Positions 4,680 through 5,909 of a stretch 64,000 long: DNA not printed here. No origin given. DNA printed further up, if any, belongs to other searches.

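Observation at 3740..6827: Accessory patch downstream of cwlD: Abi_2 abortive-infection gene coupled to htrA, plus a divergent zinc-PLC-like gene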

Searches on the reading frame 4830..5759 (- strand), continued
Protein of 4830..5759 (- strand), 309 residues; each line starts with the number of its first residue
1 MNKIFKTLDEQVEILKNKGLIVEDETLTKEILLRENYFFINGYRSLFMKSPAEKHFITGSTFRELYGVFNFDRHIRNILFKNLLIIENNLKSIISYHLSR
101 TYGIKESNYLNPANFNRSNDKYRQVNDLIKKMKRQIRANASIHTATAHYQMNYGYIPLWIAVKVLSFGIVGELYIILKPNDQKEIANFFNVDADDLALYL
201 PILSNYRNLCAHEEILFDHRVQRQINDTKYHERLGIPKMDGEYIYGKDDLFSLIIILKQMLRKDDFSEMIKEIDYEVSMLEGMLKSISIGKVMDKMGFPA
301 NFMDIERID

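Call 74: find_encoding_contigs(protein=P0377, flank=5000, max_places=2)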
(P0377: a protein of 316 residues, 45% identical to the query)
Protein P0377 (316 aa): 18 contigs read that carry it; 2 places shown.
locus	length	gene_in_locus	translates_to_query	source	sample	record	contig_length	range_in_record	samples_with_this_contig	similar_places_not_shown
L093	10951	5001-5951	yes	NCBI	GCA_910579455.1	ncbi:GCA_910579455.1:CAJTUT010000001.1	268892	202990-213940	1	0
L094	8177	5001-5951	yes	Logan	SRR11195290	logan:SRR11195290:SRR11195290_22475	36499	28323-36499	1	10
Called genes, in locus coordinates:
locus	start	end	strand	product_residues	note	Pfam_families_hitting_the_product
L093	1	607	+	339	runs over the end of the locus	-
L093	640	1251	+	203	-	-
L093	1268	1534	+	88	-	-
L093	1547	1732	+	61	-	-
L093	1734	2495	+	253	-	PF07538:ChW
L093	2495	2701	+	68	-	-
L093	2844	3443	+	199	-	PF13274:SocA_Panacea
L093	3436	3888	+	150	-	-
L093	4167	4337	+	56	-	-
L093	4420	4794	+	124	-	PF13560:HTH_31, PF01381:HTH_3, PF12844:HTH_19, PF13443:HTH_26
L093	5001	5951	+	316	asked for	PF07751:Abi_2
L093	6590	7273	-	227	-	PF03167:UDG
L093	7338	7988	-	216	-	PF00072:Response_reg (weak)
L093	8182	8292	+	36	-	-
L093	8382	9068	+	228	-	PF00160:Pro_isomerase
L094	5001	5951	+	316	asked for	PF07751:Abi_2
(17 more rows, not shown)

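Call 75: find_encoding_contigs(protein=P0463, flank=5000, max_places=3)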
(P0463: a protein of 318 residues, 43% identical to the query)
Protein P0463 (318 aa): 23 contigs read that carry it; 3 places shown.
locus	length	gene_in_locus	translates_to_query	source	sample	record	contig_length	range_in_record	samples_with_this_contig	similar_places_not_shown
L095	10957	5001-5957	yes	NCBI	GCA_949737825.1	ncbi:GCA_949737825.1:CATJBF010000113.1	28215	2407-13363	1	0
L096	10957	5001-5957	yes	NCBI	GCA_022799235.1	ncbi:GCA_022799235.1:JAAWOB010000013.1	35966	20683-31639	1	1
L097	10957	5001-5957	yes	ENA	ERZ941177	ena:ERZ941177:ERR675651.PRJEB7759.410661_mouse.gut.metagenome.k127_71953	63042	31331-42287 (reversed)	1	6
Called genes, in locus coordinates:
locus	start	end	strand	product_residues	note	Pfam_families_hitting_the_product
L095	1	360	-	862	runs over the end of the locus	PF12704:MacB_PCD (faint), PF02687:FtsX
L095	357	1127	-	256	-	PF00005:ABC_tran, PF13304:AAA_21 (faint), PF02463:SMC_N (weak)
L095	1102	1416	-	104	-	-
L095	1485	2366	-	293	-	PF08902:DUF1848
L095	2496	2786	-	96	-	-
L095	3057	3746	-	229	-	PF23023:Anti-Pycsar_Apyc1 (weak), PF00753:Lactamase_B, PF12706:Lactamase_B_2 (faint)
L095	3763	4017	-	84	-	-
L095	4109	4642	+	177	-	PF12844:HTH_19, PF13560:HTH_31 (weak), PF01381:HTH_3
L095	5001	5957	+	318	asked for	PF07751:Abi_2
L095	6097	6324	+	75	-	-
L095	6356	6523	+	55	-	-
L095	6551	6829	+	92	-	-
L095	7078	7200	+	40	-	-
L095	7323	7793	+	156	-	PF14659:Phage_int_SAM_3 (weak)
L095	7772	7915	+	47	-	-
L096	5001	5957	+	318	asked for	PF07751:Abi_2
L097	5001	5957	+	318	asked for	PF07751:Abi_2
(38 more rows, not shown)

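Call 81: predict_structure(alignment_id=A3)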
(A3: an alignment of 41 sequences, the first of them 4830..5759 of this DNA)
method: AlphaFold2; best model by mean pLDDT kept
length: 309 residues; sequences in the alignment: 41
mean_pLDDT: 84.7   pTM: 0.83
mean pLDDT of the five models: 84.7, 84.5, 80.3, 79.1, 78.0
residues with pLDDT >= 90: 127; 70-90: 157; 50-70: 22; < 50: 3
segments of 3 or more residues with pLDDT < 50: 1-3
pLDDT, mean of each block of 10 residues (from residue 1): 71 92 94 83 84 86 93 92 94 88 75 79 86 82 72 75 86 91 93 91 89 69 72 78 75 89 94 95 93 82 82
secondary structure, 60 per line:
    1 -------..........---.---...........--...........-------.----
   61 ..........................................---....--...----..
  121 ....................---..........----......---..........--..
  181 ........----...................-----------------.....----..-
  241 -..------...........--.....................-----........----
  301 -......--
elements in order: H8-17 H25-35 H38-47 H62-102 H106-109 H119-140 H144-153 H158-163 H167-176 H179-188 H193-211 H229-233 H250-260 H263-283 H289-296 H302-307

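Call 87: fold_search(model_id=the predicted structure, library=pdb)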
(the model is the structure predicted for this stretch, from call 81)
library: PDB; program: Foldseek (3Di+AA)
matches with E <= 10: 465; with E <= 0.001: 1
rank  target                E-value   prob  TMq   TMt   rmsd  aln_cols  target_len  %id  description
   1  8vz6_A                1.5e-10  1.00  0.74  0.77   5.1       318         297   21  PbAbiF dimer bound to ncRNA (released 2025-02-12)
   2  1mnk_A                5.4e-01  0.13  0.12  0.20  13.3       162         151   13  INTERACTIONS AMONG RESIDUES CD3, E7, E10 AND E11 IN MYOGLOBINS: ATTEMPTS TO SIMULATE THE O2 AND CO BINDING PROPERTIES  (released 1995-04-20)
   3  7y4l_HA               5.6e-01  0.15  0.12  0.18  13.8       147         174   13  PBS of PBS-PSII-PSI-LHCs from Porphyridium purpureum. (released 2023-01-18)
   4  7lix_B                6.8e-01  0.11  0.12  0.17  13.5       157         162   11  CaRSP1 and scaffolded phycoerythrin beta subunits from the phycobilisome of Porphyridium purpureum (released 2021-04-07)
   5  6jp1_A                6.8e-01  0.09  0.11  0.18  13.8       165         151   12  An X-ray structure of met sperm whale F43Y/T67R myoglobin with Tyr-heme double cross-links (released 2019-05-29)
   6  1myi_A                7.8e-01  0.12  0.12  0.20  13.4       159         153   14  HIGH RESOLUTION X-RAY STRUCTURES OF PIG METMYOGLOBIN AND TWO CD3 MUTANTS MB(LYS45-> ARG) AND MB(LYS45-> SER) (released 1994-01-31)
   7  1aep                  8.2e-01  0.14  0.14  0.23  12.7       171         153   10  MOLECULAR STRUCTURE OF AN APOLIPOPROTEIN DETERMINED AT 2.5-ANGSTROMS RESOLUTION (released 1994-01-31)
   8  2vjt_B                8.2e-01  0.09  0.12  0.18  14.9       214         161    9  The Structure of Allophycocyanin from Gloeobacter Violaceus (released 2008-03-25)
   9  9f6q                  9.4e-01  0.06  0.13  0.10  25.3       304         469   10  Human NRAMP1 (SLC11A1) in an occluded state (released 2024-11-27)
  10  6kgx_IC               1.2e+00  0.10  0.14  0.20  16.0       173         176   15  Structure of the phycobilisome from the red alga Porphyridium purpureum (released 2019-12-11)
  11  9f6p                  1.2e+00  0.04  0.12  0.09  26.2       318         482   10  Human NRAMP1 (SLC11A1) in complex with manganese, towards the inward-open state (released 2024-12-04)
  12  1eq1_MODEL_1_A        1.2e+00  0.10  0.13  0.20  15.0       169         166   12  NMR STRUCTURE OF AN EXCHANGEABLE APOLIPOPROTEIN-MANDUCA SEXTA APOLIPOPHORIN-III (released 2002-02-13)
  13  3v57_B                1.2e+00  0.10  0.15  0.20  13.3       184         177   12  Crystal Structure of the B-phycoerythrin from the red algae Porphyridium Cruentum at pH8 (released 2012-10-03)
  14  8ddy_A                1.2e+00  0.09  0.15  0.25  14.2       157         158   15  Helical rods of far-red light-absorbing allophycocyanin in Synechococcus sp. (released 2023-04-05)
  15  5y6p_kS               1.2e+00  0.07  0.11  0.18  14.1       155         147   12  Structure of the phycobilisome from the red alga Griffithsia pacifica (released 2017-11-15)
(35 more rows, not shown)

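Call 89: search_protein_families(library=ncbifam, proteins=[L003:358-1020:+, L003:1004-2419:+], max_evalue=1e-10)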
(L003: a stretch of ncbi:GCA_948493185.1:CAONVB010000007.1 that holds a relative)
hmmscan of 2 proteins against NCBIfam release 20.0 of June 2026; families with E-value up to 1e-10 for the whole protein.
L003:358-1020:+ (220 aa): 79 families (the best 25 are shown)
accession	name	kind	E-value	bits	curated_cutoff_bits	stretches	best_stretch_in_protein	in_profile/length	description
TIGR02154.1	PhoB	equivalog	1.5e-61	207.6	296.2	1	2-217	4-226/226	phosphate regulon transcriptional regulator PhoB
NF040689.1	MtrAB_MtrA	equivalog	2.7e-58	196.9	300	1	3-215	1-217/219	MtrAB system response regulator MtrA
NF040534.1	resp_reg_YycF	equivalog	6.1e-56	189.3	340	1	2-216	2-227/231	response regulator YycF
NF041209.1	resp_regPieR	equivalog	5.6e-55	186.5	450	1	1-218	1-229/231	two component system response regulator PieR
NF033117.2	vanR_ACDEGLN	exception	7.5e-55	185.9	350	1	3-216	1-225/226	VanR-ABDEGLN family response regulator transcription factor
NF041733.1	resp_reg_CseB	equivalog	1.2e-54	185.1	350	1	2-216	2-226/228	two-component system response regulator CseB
NF053854.1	RespRegPhoBBctds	equivalog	2.5e-54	184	270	1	3-216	1-224/225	two-component system response regulator PhoB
NF045944.1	ResRegRpaBCyano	equivalog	4.1e-54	183.4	330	1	4-216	1-227/229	response regulator transcription factor RpaB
NF008296.0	PRK11083.1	equivalog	8.4e-53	179.1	273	1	2-217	5-226/228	two-component system response regulator CreB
NF033120.0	vanR_FM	exception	3.1e-51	174.3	460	1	2-217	5-230/231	vancomycin resistance response regulator transcription factor, VanR-F/VanR-M family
NF007982.1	PRK10710.1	equivalog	1.2e-50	172.3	380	1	2-217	9-228/235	envelope stress response regulator BaeR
NF012227.0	AdeR_RR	equivalog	9.3e-46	156.2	340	1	2-218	13-238/239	efflux system response regulator transcription factor AdeR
NF007546.0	PRK10161.1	equivalog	1.4e-45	155.7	471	1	2-217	4-226/229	phosphate response regulator transcription factor PhoB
NF000403.1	vanR-C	exception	5.6e-44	150.4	480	1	2-215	4-228/231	vancomycin resistance response regulator transcription factor VanR-C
TIGR01387.1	cztR_silR_copR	subfamily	1e-43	149.5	279.2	1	3-216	1-218/218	heavy metal response regulator transcription factor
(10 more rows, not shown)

L003:1004-2419:+ (471 aa): 69 families (the best 25 are shown)
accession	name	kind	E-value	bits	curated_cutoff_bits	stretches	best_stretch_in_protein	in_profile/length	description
NF033092.0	HK_WalK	equivalog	2.9e-70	237.5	725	2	241-467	365-592/594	cell wall metabolism sensor histidine kinase WalK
NF046044.1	PnpS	equivalog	7.2e-63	212.9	400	1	240-467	162-389/390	two-component system histidine kinase PnpS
TIGR02966.1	phoR_proteo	equivalog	5.1e-57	193.4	334.2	1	239-466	105-332/333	phosphate regulon sensor histidine kinase PhoR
NF040691.1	MtrAB_MtrB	equivalog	2.4e-45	155.5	450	1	150-465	167-488/507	MtrAB system histidine kinase MtrB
NF008235.0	PRK11006.1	equivalog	1.4e-43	149.3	390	1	238-468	194-422/431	phosphate regulon sensor histidine kinase PhoR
NF033093.1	HK_VicK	exception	1.7e-43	148.9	680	1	245-464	206-430/448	cell wall metabolism sensor histidine kinase VicK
NF041210.1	his_kin_PieS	equivalog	1.6e-42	146.1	850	1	172-466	167-467/474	two component system sensor histidine kinase PieS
NF045911.1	TCSHisKinNblS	equivalog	3.5e-42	144.6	1000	1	243-467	383-618/621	two-component system sensor histidine kinase NblS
NF047874.1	MASE3_PAS_HK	subfamily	3.8e-42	144.9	560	1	233-467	383-623/655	MASE3 domain-containing sensor histidine kinase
NF041735.1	hist_kin_RppB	equivalog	2.2e-41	142.1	400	1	252-466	220-436/438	two-component system sensor histidine kinase RppB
NF033091.0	HK_VanS_ACDEFG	equivalog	3.3e-40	138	400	1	174-458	5-284/293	vancomycin resistance histidine kinase VanS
NF012163.2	BaeS_SmeS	equivalog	4.2e-40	138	500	1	174-448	166-437/457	sensor histidine kinase efflux regulator BaeS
NF007007.0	PRK09470.1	equivalog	1.5e-39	136.2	486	1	166-448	163-438/463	envelope stress sensor histidine kinase CpxA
NF041947.1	LuxQ_Vibrio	equivalog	1.6e-37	128.9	1200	1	244-467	468-694/843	quorum-sensing autoinducer 2 sensor kinase/phosphatase LuxQ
TIGR01386.1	cztS_silS_copS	subfamily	1.7e-37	129.5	292.55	1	155-465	147-454/457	heavy metal sensor histidine kinase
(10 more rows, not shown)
